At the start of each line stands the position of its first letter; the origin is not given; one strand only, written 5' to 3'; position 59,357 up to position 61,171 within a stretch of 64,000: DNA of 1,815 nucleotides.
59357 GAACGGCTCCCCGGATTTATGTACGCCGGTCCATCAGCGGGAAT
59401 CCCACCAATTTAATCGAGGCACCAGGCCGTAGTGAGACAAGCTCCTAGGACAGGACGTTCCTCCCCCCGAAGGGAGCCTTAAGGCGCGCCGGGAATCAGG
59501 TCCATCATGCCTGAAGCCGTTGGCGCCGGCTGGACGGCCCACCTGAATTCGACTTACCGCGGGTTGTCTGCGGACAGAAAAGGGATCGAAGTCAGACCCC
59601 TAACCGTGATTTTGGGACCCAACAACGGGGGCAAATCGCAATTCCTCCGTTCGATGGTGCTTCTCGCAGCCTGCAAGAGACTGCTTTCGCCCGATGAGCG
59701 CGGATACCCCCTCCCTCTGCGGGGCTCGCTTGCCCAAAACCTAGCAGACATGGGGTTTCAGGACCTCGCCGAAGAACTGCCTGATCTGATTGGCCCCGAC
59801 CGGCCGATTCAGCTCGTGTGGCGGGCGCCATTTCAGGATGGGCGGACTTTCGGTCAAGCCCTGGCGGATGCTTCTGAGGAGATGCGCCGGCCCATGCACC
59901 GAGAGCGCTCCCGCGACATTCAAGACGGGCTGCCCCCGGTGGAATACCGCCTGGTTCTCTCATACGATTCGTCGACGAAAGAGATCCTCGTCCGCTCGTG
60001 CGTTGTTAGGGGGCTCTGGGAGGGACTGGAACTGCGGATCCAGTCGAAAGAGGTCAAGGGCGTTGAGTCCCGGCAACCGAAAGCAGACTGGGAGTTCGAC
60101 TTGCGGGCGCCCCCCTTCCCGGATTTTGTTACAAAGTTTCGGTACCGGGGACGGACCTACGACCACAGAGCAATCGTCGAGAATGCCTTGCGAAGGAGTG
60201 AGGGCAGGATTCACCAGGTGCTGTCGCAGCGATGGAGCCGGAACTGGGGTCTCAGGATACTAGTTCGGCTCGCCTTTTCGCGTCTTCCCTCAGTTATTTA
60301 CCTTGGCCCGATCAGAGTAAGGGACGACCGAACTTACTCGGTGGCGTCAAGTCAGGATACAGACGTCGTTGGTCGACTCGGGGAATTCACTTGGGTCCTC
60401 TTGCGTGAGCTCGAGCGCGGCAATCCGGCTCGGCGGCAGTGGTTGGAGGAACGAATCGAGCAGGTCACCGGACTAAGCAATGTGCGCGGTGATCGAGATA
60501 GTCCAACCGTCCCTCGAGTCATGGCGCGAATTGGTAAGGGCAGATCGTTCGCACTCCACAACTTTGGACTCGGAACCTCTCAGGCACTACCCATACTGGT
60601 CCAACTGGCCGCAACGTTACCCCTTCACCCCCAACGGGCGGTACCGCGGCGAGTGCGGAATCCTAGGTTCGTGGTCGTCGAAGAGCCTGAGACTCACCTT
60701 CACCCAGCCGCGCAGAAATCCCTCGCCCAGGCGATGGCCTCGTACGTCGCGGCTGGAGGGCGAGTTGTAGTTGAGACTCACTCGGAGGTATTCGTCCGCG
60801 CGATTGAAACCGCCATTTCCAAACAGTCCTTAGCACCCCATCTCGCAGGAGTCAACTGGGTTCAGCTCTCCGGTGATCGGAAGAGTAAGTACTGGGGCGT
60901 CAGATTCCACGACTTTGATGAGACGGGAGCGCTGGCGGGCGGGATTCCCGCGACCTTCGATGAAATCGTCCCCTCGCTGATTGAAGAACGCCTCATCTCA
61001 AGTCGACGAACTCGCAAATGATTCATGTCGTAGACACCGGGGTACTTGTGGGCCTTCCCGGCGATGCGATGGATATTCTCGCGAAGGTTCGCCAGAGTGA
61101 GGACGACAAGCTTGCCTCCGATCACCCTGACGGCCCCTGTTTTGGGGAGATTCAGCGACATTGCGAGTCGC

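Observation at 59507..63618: Tightly coupled four-gene cassette: DUF3696-type ABC ATPase, PIN-like protein, 100-aa ORF, DNA methyltransferase::Mrr-like endonuclease fusion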

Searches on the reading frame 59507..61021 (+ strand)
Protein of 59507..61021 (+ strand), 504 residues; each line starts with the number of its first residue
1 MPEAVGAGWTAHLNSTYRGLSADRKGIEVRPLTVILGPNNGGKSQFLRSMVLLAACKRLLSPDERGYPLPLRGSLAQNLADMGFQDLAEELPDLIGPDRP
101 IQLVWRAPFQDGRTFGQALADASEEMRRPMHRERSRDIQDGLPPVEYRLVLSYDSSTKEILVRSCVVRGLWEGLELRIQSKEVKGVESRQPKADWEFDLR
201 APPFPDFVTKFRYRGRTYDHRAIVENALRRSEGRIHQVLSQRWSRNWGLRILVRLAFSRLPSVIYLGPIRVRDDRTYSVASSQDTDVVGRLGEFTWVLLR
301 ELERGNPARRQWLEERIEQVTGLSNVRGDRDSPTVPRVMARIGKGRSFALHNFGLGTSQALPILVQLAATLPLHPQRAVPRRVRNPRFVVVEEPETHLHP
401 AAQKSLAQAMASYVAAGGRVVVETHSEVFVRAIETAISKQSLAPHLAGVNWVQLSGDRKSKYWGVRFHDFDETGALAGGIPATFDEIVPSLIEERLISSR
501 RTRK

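Call 3: search_protein_families(library=pfam, proteins=[window:59507-61018:+], max_evalue=0.1)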
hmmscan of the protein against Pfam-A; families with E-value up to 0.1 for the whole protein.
window:59507-61018:+ (504 aa): 3 families
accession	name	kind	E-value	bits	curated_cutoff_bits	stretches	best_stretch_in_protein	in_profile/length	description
PF13304.12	AAA_21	-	8.2e-18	65.9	27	2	343-430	228-303/304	AAA domain, putative AbiEii toxin, Type IV TA system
PF13175.12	AAA_15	-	2e-15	57.8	32.1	2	344-430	292-374/374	AAA ATPase domain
PF11398.14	DUF2813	-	0.017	15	21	0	18-55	12-47/372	Protein of unknown function (DUF2813)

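Call 4: search_protein_families(library=padloc, proteins=[window:59507-61018:+], max_evalue=0.1)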
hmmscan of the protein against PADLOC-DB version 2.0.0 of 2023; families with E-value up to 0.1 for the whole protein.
window:59507-61018:+ (504 aa): 97 families (the best 25 are shown)
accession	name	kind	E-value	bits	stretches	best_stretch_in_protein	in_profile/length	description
PDLC03878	NsnB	-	6.3e-32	109.7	2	254-457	111-308/345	-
PDLC04707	PDC-M55A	-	2e-27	94.2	2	256-457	181-376/421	-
PDLC02980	AriA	-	2.1e-17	62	2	339-430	224-303/304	-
PDLC02979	AriA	-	4.4e-17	60.9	2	344-430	291-373/373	-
PDLC04178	HEC-01A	-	1.9e-15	54.8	2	279-426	186-327/399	-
PDLC00067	GajA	-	2.5e-15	54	2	346-430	266-346/604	AAA ATPase domain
PDLC04148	HEC-03B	-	1e-12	45.9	1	348-441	314-395/458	-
PDLC04176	HEC-01A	-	2.6e-12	44.8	1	378-435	269-326/371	-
PDLC04710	PDC-M56A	-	1e-11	42.4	1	355-432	214-287/382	-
PDLC04182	HEC-01A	-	1.1e-11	42.3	2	385-434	305-355/406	-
PDLC04033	PD-T4-4_A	-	2.2e-11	41.6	1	387-439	327-379/460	-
PDLC04177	HEC-01A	-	4.1e-11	40.5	2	385-435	296-345/393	-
PDLC02358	Old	-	3.1e-10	37.5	2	381-432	280-331/578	Old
PDLC00075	GajA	-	5.1e-10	36.5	1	388-434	271-314/536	AAA ATPase domain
PDLC04175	HEC-01A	-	8.5e-10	36.2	2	385-434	268-316/363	-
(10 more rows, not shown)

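Call 5: search_protein_families(library=ncbifam, proteins=[window:59507-61018:+], max_evalue=0.1)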
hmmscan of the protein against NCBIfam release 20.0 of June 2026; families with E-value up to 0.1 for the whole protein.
window:59507-61018:+ (504 aa): 18 families
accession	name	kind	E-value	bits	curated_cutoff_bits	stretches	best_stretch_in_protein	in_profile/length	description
NF047739.1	antiphage_MADS3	equivalog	8.1e-08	31.8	420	1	385-434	336-383/427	methylation-associated defense system AAA family ATPase MAD3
TIGR01189.1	ccmA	equivalog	0.00036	20.2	131.6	1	387-430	147-190/198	heme ABC exporter ATP-binding protein CcmA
NF040873.1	AztA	equivalog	0.00063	19.4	220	0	383-434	135-186/191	zinc ABC transporter ATP-binding protein AztA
NF010061.0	PRK13538.1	equivalog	0.00076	19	195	1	386-431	152-197/211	cytochrome c biogenesis heme-transporting ATPase CcmA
TIGR01166.1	cbiO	subfamily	0.002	17.6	211.8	1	385-425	145-185/190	cobalt ABC transporter, ATP-binding protein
TIGR03873.1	F420-0_ABC_ATP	hypoth_equivalog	0.0036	16.6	372.4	0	384-426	154-196/256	putative F420-0 ABC transporter ATP-binding protein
NF038234.1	retron_eff_Eco8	equivalog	0.0038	15.9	250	1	384-433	272-328/679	retron Eco8 family effector endonuclease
TIGR01842.1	type_I_sec_PrtD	subfamily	0.0039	15.8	510.15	1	384-434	471-521/544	type I secretion system permease/ATPase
TIGR03771.1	anch_rpt_ABC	equivalog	0.011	15.4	268.8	0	385-434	131-178/223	anchored repeat-type ABC transporter ATP-binding subunit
TIGR02673.1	FtsE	equivalog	0.021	14.5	264.85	1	383-434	153-204/214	cell division ATP-binding protein FtsE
NF000355.4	ribo_prot_ABC_F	equivalog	0.023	13.5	380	0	385-437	447-496/499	ribosomal protection-like ABC-F family protein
NF053840.1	MnTportMntADein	equivalog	0.025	14.1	400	0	27-55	24-52/240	manganese ABC transporter ATP-binding protein MntA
NF000171.1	ABCF_producer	exception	0.025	13.1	800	1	378-429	474-523/541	TlrC/CarA/OleB/SrmB family ABC-F type ribosomal protection protein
NF010068.0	PRK13548.1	equivalog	0.03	13.4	261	0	32-50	33-51/261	heme ABC transporter ATP-binding protein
NF010060.0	PRK13537.1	equivalog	0.035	13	521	0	383-425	162-204/314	nodulation factor ABC transporter ATP-binding protein NodI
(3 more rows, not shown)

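Call 9: find_homologous_proteins(query=window:59507-61018:+, max_evalue=0.001)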
Query window:59507-61018:+ (504 aa): 55 proteins with E <= 0.001 among 8000 candidates.
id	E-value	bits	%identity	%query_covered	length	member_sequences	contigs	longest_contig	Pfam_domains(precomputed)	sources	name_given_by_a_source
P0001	1.2e-201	689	100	61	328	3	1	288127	-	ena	-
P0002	9.0e-173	593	59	93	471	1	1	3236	PF13175.13,PF13304.13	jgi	jgi:hypothetical protein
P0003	1.3e-114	402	43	99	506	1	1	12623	PF11398.15,PF13175.13,PF13304.13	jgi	jgi:hypothetical protein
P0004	3.2e-87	311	36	98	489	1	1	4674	PF13175.13,PF13304.13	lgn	-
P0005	8.1e-87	310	39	97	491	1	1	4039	PF13175.13,PF13304.13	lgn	-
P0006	1.1e-19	88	26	92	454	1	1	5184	PF13175.13,PF02463.26,PF13304.13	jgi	jgi:hypothetical protein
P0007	2.2e-19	88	32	45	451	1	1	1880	PF11398.15,PF13175.13,PF02463.26,PF13304.13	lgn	-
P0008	8.0e-19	86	40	27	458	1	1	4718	PF13175.13,PF13304.13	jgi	jgi:hypothetical protein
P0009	8.4e-19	86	30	45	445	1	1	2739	PF13175.13,PF13304.13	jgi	jgi:hypothetical protein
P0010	9.8e-19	85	36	33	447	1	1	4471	PF13175.13,PF02463.26,PF13304.13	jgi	jgi:hypothetical protein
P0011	2.5e-18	84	29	45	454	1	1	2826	PF12476.14,PF13175.13,PF13304.13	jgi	jgi:hypothetical protein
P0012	3.9e-18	83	30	49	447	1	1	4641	PF13175.13,PF02463.26,PF13304.13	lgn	-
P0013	4.2e-18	83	39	27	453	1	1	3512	PF13175.13,PF02463.26,PF13304.13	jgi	jgi:hypothetical protein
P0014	4.3e-18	83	31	45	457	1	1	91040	PF13175.13,PF02463.26,PF13304.13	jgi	jgi:hypothetical protein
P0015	1.1e-17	82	37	27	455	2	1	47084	PF11398.15,PF13175.13,PF02463.26,PF13304.13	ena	-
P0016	4.2e-17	80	35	28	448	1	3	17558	PF13175.13,PF02463.26,PF13304.13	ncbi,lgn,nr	ncbi:MAG: AAA family ATPase [Chloroflexota bacterium]|nr:AAA family ATPase [Chloroflexota bacterium]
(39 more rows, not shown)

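Call 10: find_encoding_contigs(protein=P0003, flank=8000, max_places=4)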
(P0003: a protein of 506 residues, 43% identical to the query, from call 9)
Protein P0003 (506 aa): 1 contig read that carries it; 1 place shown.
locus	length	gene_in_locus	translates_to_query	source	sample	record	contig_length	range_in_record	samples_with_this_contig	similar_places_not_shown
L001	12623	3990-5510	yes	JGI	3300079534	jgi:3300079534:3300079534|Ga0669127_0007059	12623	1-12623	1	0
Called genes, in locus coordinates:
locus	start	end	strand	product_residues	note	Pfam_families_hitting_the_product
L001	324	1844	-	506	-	-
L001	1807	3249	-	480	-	PF04326:SLFN_AlbA_2 (weak)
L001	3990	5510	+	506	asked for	PF11398:DUF2813 (faint), PF13175:AAA_15, PF13304:AAA_21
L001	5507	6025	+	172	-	-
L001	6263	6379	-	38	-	-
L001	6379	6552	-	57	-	-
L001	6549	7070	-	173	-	-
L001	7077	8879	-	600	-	-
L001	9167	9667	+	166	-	-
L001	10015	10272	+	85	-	-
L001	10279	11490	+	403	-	PF04607:RelA_SpoT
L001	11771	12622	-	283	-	?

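Call 11: find_encoding_contigs(protein=P0002, flank=5000, max_places=4)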
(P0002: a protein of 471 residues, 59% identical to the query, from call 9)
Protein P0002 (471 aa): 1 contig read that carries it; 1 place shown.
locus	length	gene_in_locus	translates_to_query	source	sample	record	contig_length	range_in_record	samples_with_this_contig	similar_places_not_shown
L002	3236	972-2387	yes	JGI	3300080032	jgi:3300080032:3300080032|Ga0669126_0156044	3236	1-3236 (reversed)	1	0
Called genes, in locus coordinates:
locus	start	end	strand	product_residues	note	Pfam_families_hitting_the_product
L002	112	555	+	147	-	-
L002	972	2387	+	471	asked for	PF13304:AAA_21, PF13175:AAA_15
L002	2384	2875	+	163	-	-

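Call 12: find_encoding_contigs(protein=P0004, flank=5000, max_places=4)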
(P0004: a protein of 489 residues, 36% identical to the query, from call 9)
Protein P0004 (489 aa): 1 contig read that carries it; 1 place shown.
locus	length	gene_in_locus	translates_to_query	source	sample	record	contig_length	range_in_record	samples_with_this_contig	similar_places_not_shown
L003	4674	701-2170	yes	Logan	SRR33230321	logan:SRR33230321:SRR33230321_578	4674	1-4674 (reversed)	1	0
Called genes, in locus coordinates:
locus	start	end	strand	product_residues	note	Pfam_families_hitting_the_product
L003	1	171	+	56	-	?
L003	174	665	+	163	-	PF01796:OB_ChsH2_C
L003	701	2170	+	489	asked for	PF13304:AAA_21, PF13175:AAA_15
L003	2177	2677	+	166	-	-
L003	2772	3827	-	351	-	PF01012:ETF, PF00766:ETF_alpha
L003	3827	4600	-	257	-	PF01012:ETF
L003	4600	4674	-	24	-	?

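Call 13: find_encoding_contigs(protein=P0005, flank=5000, max_places=4)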
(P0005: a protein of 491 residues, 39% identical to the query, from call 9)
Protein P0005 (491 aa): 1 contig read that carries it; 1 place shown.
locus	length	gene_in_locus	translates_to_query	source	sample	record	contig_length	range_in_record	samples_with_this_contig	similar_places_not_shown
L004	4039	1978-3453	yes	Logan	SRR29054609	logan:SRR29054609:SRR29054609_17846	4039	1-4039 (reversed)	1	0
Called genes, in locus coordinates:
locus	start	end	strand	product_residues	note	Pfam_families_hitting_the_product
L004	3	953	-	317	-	?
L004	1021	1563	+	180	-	-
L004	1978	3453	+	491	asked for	PF13175:AAA_15, PF13304:AAA_21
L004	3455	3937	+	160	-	-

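Call 24: find_encoding_contigs(protein=P0001, flank=10000, max_places=4)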
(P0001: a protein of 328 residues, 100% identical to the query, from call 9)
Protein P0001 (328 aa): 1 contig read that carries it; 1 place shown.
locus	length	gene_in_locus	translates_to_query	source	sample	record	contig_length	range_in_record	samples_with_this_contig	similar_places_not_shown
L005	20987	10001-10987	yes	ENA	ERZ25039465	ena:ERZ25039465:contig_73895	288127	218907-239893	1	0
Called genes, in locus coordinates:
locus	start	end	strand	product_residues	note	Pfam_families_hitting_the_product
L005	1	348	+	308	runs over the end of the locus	-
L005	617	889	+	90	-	-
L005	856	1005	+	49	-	-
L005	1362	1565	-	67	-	-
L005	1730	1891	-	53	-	-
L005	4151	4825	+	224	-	PF01555:N6_N4_Mtase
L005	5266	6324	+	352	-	PF00239:Resolvase (weak)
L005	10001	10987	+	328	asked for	-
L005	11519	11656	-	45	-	-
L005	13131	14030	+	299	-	PF04471:Mrr_cat (weak), PF22722:NA-iREase1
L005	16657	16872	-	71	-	PF01599:Ribosomal_S27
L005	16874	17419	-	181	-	-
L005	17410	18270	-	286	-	PF06093:Spt4, PF04019:DUF359 (weak)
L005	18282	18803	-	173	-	PF03876:SHS2_Rpb7-N, PF00575:S1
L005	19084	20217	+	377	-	-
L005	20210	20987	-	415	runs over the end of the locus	PF01113:DapB_N (faint)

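Call 72: find_encoding_contigs(protein=P0014, flank=5000, max_places=2)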
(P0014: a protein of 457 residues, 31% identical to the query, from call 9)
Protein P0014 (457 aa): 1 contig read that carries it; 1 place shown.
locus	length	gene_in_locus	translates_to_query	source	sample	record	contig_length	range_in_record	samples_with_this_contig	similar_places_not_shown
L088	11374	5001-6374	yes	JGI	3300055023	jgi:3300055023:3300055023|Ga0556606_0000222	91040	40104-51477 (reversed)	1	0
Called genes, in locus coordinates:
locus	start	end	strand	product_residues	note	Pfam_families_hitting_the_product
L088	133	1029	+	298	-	PF22240:ISP_coupler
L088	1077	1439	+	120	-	PF04255:DUF433 (weak)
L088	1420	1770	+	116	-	PF18480:DUF5615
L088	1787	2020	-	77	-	-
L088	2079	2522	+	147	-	PF14338:Mrr_N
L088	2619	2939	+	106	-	PF18135:Type_ISP_C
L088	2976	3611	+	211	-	-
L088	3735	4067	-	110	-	-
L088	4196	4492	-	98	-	-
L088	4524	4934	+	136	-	PF18135:Type_ISP_C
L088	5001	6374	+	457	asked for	PF02463:SMC_N (faint), PF13175:AAA_15, PF13304:AAA_21 (weak), PF13175:AAA_15, PF13304:AAA_21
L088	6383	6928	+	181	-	-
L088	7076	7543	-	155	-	PF13560:HTH_31, PF13413:HTH_25 (weak), PF01381:HTH_3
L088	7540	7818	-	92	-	-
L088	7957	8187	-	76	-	-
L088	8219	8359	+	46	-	-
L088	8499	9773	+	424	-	PF10091:Glycoamylase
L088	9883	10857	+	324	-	PF01936:NYN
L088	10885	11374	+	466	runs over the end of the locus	PF01266:DAO (faint), PF01593:Amino_oxidase, PF13450:NAD_binding_8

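Call 73: find_encoding_contigs(protein=P0016, flank=5000, max_places=2)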
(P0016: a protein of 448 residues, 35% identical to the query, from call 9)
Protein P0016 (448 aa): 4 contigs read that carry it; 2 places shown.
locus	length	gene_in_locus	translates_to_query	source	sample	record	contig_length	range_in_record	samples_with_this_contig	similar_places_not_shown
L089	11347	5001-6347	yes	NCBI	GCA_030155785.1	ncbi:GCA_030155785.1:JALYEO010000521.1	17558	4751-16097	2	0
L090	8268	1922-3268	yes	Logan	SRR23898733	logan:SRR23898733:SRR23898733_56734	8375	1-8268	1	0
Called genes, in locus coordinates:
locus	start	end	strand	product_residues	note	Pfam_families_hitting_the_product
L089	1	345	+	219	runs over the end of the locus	PF01810:LysE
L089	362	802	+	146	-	PF00903:Glyoxalase, PF13669:Glyoxalase_4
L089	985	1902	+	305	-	PF13493:DUF4118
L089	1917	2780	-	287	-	PF00800:PDT, PF01842:ACT (weak)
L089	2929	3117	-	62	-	-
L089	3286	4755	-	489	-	PF00756:Esterase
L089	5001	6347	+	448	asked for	PF02463:SMC_N (faint), PF13175:AAA_15, PF13304:AAA_21, PF13175:AAA_15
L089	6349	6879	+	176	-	-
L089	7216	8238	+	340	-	PF02129:Peptidase_S15 (faint), PF01738:DLH (faint), PF00561:Abhydrolase_1 (weak), PF12146:Hydrolase_4, PF00326:Peptidase_S9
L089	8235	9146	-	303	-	PF23023:Anti-Pycsar_Apyc1, PF00753:Lactamase_B (faint), PF12706:Lactamase_B_2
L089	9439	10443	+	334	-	PF01590:GAF (weak), PF13185:GAF_2 (weak)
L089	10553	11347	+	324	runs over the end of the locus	-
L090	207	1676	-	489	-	PF00756:Esterase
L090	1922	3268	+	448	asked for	PF02463:SMC_N (faint), PF13175:AAA_15, PF13304:AAA_21, PF13175:AAA_15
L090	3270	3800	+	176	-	-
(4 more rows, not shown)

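Call 74: find_encoding_contigs(protein=P0006, flank=5000, max_places=2)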
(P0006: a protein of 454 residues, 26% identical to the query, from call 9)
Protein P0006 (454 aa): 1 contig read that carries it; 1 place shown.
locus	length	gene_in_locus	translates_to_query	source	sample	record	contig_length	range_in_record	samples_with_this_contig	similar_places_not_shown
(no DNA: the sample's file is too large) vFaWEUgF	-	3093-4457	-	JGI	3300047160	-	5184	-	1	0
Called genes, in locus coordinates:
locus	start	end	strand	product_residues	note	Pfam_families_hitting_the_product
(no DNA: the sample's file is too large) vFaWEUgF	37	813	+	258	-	PF20305:pYEATS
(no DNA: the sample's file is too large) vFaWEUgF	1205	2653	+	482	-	PF07394:DUF1501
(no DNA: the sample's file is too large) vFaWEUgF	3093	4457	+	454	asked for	PF02463:SMC_N (faint), PF13175:AAA_15, PF13304:AAA_21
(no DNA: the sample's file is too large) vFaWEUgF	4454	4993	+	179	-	-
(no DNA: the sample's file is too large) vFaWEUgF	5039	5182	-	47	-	?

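Call 77: search_protein_families(library=padloc, proteins=[L088:6383-6925:+, L089:6349-6876:+, P0014], max_evalue=0.01)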
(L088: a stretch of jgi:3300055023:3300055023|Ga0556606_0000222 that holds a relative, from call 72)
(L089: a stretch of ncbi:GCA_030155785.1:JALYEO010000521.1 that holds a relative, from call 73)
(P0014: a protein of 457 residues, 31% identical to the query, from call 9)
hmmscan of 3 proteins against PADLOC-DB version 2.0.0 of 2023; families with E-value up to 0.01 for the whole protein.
L088:6383-6925:+ (181 aa): 0 families

L089:6349-6876:+ (176 aa): 0 families

P0014 (457 aa): 89 families (the best 25 are shown)
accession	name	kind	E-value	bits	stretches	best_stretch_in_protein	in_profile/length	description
PDLC03878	NsnB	-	9.2e-57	191.3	1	18-439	2-335/345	-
PDLC04148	HEC-03B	-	3.6e-37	126.5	2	316-442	314-440/458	-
PDLC04707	PDC-M55A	-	7.7e-37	125.3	2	314-435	272-398/421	-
PDLC02979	AriA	-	4.1e-24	84.1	2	298-384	290-372/373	-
PDLC02980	AriA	-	1.7e-21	75.5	2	315-384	232-302/304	-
PDLC04178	HEC-01A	-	5e-18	63.3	2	15-68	6-58/399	-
PDLC04176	HEC-01A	-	2e-17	61.6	2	18-66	3-51/371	-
PDLC04175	HEC-01A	-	1e-15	55.7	2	17-66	5-53/363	-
PDLC04177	HEC-01A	-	9.4e-15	52.5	2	294-385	259-340/393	-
PDLC04393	PDC-M07A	-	3.9e-14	50.5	2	18-63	2-46/435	-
PDLC04179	HEC-01A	-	9e-14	49.4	2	18-57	2-40/459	-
PDLC04392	PDC-M07A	-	1.3e-13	48.8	2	18-62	2-45/432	-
PDLC04144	HEC-01B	-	3.6e-13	47.4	2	327-388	283-344/395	-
PDLC04389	PDC-M07A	-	5.9e-13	46.6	2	17-63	5-50/443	-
PDLC04182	HEC-01A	-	6.5e-13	46.4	2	329-417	294-372/406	-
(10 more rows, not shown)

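Call 85: search_solved_structures(query=window:59507-61018:+, max_evalue=0.01)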
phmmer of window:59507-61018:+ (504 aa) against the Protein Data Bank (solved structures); distinct sequences matched with E-value up to 0.01: 1.
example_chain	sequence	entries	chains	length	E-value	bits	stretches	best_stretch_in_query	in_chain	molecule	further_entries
6p74_A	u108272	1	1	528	0.0037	19.1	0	388-430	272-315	Putative ATP-dependent endonuclease of the OLD family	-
